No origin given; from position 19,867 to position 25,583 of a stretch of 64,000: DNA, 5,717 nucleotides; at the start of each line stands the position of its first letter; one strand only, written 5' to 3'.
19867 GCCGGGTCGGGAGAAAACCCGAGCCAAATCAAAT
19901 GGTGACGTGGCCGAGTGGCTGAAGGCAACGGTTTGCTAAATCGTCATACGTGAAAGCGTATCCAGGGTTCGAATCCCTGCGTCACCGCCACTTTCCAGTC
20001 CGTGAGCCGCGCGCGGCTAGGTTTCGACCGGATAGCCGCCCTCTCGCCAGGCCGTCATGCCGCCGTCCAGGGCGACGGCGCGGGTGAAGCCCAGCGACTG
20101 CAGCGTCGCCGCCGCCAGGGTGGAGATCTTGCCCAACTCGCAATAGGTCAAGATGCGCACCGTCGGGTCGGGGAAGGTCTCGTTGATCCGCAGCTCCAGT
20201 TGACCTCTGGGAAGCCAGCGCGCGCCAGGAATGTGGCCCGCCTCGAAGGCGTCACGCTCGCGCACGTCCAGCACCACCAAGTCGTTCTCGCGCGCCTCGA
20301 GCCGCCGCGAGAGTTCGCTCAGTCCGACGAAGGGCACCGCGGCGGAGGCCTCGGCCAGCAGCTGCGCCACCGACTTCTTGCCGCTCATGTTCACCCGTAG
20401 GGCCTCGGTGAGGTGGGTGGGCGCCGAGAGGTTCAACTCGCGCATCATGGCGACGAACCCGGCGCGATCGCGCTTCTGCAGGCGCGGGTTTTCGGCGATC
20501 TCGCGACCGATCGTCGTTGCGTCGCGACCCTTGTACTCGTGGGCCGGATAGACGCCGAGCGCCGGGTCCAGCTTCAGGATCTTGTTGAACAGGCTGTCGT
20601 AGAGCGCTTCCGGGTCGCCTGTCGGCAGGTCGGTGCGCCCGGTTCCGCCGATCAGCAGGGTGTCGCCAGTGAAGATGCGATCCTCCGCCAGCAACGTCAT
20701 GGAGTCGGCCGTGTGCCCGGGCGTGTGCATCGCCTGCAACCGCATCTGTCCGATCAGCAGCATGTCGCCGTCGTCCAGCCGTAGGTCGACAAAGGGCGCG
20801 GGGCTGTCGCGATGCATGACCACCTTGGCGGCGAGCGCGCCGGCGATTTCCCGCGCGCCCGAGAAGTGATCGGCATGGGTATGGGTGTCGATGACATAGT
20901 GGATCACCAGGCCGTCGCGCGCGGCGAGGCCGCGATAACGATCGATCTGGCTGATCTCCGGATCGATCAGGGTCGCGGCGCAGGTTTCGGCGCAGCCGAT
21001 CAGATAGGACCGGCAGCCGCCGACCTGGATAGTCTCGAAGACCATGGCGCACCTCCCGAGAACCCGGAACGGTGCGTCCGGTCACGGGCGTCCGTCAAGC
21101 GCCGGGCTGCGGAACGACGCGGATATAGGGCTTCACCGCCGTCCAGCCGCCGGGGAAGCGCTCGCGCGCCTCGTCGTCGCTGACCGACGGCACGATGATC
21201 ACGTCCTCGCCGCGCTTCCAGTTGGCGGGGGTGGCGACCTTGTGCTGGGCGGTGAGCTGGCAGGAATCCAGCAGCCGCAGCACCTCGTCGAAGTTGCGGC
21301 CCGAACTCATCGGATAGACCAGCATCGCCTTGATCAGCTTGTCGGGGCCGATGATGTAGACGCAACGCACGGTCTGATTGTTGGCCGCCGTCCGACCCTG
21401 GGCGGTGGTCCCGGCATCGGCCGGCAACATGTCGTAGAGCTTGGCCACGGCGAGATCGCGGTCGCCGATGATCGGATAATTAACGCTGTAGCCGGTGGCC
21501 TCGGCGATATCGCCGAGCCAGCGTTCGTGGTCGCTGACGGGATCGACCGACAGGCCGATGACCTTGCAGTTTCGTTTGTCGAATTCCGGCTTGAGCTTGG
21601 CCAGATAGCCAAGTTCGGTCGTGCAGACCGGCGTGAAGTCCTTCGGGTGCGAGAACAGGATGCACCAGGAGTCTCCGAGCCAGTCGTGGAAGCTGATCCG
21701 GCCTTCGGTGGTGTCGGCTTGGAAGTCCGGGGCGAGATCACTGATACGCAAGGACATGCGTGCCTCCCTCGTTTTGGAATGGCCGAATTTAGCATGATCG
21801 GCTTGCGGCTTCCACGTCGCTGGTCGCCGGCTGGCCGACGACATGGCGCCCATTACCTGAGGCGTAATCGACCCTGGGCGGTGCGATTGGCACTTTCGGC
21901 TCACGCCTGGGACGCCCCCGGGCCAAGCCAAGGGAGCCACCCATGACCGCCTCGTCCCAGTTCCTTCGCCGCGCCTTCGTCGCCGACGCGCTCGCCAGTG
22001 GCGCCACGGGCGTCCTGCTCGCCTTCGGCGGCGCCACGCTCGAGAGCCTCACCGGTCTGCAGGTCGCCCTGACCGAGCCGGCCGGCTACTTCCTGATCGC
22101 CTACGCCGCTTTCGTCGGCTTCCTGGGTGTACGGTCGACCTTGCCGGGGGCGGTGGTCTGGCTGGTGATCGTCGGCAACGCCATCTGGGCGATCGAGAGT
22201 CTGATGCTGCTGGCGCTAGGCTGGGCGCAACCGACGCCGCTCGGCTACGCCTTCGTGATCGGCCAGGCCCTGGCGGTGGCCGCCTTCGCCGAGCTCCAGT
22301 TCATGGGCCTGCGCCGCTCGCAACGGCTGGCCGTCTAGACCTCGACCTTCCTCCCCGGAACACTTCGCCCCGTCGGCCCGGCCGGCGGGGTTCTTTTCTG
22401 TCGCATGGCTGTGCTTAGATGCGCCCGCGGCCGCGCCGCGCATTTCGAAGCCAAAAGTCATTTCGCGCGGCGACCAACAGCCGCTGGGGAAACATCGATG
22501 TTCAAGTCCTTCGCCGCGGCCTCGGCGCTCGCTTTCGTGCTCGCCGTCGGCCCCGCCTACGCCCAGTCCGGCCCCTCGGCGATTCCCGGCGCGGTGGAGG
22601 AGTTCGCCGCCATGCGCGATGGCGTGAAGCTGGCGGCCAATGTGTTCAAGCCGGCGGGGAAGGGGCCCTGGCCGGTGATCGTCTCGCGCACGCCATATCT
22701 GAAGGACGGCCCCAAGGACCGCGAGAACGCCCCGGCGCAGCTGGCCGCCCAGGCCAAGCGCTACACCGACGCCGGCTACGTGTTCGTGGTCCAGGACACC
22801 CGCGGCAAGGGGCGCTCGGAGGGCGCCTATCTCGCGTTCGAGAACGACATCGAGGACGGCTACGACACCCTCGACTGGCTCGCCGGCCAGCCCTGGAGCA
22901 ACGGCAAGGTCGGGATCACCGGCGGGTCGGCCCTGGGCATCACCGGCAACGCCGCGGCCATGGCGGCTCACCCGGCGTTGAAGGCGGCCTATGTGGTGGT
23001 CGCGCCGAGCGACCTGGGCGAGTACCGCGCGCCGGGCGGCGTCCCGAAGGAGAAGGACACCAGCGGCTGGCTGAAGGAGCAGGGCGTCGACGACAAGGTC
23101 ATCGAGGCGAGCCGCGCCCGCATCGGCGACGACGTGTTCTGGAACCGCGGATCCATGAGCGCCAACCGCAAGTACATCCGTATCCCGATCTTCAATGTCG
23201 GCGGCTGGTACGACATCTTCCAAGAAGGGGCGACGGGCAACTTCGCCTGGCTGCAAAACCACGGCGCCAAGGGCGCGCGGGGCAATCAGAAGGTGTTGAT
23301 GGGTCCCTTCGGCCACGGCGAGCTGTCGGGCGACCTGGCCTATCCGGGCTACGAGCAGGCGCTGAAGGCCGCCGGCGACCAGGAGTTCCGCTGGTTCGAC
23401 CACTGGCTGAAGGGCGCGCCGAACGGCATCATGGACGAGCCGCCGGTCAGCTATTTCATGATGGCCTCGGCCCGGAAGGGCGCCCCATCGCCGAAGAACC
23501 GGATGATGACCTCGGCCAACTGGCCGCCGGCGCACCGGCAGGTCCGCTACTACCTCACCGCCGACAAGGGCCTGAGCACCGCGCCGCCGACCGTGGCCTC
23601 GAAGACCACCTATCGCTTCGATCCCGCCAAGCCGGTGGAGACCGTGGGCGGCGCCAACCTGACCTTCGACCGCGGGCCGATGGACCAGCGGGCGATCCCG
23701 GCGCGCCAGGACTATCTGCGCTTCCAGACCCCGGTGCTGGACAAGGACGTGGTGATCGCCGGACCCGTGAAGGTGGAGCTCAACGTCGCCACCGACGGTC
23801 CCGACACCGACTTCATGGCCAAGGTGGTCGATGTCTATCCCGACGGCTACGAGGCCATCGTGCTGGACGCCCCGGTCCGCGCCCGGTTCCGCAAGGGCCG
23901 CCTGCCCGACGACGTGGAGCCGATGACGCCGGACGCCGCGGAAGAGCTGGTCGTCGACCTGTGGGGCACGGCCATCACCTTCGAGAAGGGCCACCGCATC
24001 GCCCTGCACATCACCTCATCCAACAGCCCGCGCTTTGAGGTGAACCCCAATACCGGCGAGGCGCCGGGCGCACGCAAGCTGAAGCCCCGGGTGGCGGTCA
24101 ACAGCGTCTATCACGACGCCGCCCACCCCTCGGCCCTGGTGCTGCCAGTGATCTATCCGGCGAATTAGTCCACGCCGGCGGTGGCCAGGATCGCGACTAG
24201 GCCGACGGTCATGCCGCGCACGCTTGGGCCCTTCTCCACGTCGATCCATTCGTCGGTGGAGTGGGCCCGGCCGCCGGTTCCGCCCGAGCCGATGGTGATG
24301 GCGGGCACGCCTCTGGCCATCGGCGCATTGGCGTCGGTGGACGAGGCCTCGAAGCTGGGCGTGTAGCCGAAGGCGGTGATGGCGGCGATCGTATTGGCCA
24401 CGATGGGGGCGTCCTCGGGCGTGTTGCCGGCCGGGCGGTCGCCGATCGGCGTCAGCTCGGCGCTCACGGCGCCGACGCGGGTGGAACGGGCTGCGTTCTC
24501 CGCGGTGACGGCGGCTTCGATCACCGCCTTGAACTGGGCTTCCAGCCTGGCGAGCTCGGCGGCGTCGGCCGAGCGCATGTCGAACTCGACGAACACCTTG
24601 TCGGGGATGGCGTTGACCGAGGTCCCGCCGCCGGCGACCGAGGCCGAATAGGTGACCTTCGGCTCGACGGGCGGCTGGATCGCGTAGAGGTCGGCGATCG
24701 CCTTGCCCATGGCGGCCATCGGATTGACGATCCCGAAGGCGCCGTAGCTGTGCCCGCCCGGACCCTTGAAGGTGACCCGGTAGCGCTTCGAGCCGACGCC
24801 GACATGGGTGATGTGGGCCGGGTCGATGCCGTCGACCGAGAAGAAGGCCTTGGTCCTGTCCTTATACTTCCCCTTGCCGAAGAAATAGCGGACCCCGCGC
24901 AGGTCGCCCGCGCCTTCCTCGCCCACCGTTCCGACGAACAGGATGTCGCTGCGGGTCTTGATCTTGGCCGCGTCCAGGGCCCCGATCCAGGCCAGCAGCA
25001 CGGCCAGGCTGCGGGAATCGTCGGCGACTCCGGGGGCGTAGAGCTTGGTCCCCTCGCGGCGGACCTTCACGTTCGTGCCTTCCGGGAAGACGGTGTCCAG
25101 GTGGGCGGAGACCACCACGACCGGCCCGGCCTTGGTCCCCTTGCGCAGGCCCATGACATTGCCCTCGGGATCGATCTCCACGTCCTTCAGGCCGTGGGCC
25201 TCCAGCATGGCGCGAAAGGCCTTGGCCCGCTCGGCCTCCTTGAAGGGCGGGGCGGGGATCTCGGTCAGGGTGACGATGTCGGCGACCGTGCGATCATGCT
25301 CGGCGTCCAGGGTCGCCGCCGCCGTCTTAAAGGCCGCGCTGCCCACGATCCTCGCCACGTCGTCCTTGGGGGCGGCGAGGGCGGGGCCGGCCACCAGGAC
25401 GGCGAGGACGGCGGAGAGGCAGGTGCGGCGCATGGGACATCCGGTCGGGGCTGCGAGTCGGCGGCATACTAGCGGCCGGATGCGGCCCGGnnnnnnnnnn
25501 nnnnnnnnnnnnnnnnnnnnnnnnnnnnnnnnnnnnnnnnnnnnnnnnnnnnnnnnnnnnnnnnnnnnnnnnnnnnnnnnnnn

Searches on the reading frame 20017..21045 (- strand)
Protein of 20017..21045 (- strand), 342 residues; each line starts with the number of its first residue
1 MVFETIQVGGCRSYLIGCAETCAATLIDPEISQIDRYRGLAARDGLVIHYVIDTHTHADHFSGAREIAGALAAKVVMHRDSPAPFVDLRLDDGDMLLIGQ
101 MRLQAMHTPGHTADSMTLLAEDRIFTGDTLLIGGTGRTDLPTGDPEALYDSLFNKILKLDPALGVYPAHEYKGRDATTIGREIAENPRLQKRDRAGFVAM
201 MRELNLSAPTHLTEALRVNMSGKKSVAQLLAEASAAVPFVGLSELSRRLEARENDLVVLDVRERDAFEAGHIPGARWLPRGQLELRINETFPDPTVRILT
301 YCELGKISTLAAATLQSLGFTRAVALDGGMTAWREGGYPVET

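Call 69: search_protein_families(library=pfam, proteins=[window:20017-21045:-], max_evalue=0.0001)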
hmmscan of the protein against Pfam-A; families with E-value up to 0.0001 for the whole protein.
window:20017-21045:- (342 aa): 2 families
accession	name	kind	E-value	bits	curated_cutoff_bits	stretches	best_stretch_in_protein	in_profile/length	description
PF00581.25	Rhodanese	-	1e-17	64.9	22.2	1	244-335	4-101/102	Rhodanese-like domain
PF00753.33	Lactamase_B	-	2.7e-15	57.3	22.7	1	9-169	4-196/196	Metallo-beta-lactamase superfamily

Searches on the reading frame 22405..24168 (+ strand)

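Call 8: search_protein_families(library=pfam, proteins=[window:22405-24168:+])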
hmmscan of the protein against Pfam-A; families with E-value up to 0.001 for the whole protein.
window:22405-24168:+ (587 aa): 3 families
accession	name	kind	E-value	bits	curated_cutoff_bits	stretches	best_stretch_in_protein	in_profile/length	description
PF02129.25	Peptidase_S15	-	1.8e-48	166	23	2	72-224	1-153/262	X-Pro dipeptidyl-peptidase (S15 family)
PF08530.16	PepX_C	-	5.2e-38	131.6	22.5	1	340-578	1-216/217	X-Pro dipeptidyl-peptidase C-terminal non-catalytic domain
PF00326.27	Peptidase_S9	-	0.00037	20.5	22.6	1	117-207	7-104/213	Prolyl oligopeptidase family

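Call 9: search_protein_families(library=ncbifam, proteins=[window:22405-24168:+])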
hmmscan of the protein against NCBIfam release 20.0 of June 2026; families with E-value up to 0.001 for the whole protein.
window:22405-24168:+ (587 aa): 3 families
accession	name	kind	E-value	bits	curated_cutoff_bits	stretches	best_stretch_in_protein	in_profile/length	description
TIGR00976.1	CocE_NonD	subfamily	2e-110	370.4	66.3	2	243-583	214-548/550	CocE/NonD family hydrolase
NF003780.0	PRK05371.1-1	subfamily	6.5e-18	64.5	642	1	106-551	120-566/594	Xaa-Pro dipeptidyl-peptidase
NF003781.0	PRK05371.1-2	equivalog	0.00076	17.9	881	0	373-477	578-682/805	Xaa-Pro dipeptidyl-peptidase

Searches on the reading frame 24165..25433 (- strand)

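Call 8: search_protein_families(library=pfam, proteins=[window:24165-25433:-])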
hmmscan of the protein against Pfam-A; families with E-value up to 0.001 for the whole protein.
window:24165-25433:- (422 aa): 3 families
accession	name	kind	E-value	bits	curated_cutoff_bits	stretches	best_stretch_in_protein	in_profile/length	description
PF01546.33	Peptidase_M20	-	3.7e-21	76.4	24.6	1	108-401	2-192/206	Peptidase family M20/M25/M40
PF07687.19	M20_dimer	-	1.6e-11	44.6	21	1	214-308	5-102/107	Peptidase dimerisation domain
PF04389.22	Peptidase_M28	-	3.8e-10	40.2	21.3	1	92-205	1-97/193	Peptidase family M28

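Call 9: search_protein_families(library=ncbifam, proteins=[window:24165-25433:-])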
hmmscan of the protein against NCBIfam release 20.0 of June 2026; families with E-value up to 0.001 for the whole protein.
window:24165-25433:- (422 aa): 36 families (the best 25 are shown)
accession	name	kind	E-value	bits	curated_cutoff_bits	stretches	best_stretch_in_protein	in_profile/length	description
TIGR01900.1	dapE-gram_pos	equivalog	9e-22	77.4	304.2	1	51-401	7-338/351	succinyl-diaminopimelate desuccinylase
NF005602.0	PRK07338.1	equivalog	1.1e-16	60.5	357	1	88-400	79-383/409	hydrolase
TIGR01910.1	DapE-ArgE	subfamily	3.1e-16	59.6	217.6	1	69-400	23-365/373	ArgE/DapE family deacylase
TIGR01892.1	AcOrn-deacetyl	equivalog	1.4e-15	57.2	297.7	1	88-401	40-353/365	acetylornithine deacetylase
NF006399.0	PRK08651.1-2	equivalog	6.2e-15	55.1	381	2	53-252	10-216/405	succinyl-diaminopimelate desuccinylase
NF004788.0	PRK06133.1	subfamily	1.5e-14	53.8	349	1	83-400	87-397/417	glutamate carboxypeptidase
NF005710.0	PRK07522.1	subfamily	2.6e-14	53.2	412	1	100-401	65-373/391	acetylornithine deacetylase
NF006365.0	PRK08588.1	subfamily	2.1e-13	50.4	289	1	50-400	13-364/383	succinyl-diaminopimelate desuccinylase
NF003367.0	PRK04443.1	equivalog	7.2e-13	48.6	363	1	49-397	9-326/349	[LysW]-lysine hydrolase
TIGR01902.1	dapE-lys-deAc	subfamily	9.8e-12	44.8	163.1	1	56-384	6-306/340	N-acetyl-ornithine/N-acetyl-lysine deacetylase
TIGR01891.1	amidohydrolases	subfamily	5e-11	42.3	153.75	1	64-315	16-275/366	amidohydrolase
NF009555.0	PRK13004.1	equivalog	9.7e-11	41.2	321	1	55-401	23-380/399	YgeY family selenium metabolism-linked hydrolase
NF005678.0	PRK07473.1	equivalog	1.5e-09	37.4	386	1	101-416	73-375/376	M20/M25/M40 family metallo-hydrolase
NF006769.0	PRK09290.1-3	subfamily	2.9e-09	36.1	452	1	270-421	275-414/417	allantoate amidohydrolase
NF058540.1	Ncarbamyl_ErtE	equivalog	3.7e-09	35.7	520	1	271-401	279-399/418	N-carbamyl-l-glutamate amidohydrolase ErtE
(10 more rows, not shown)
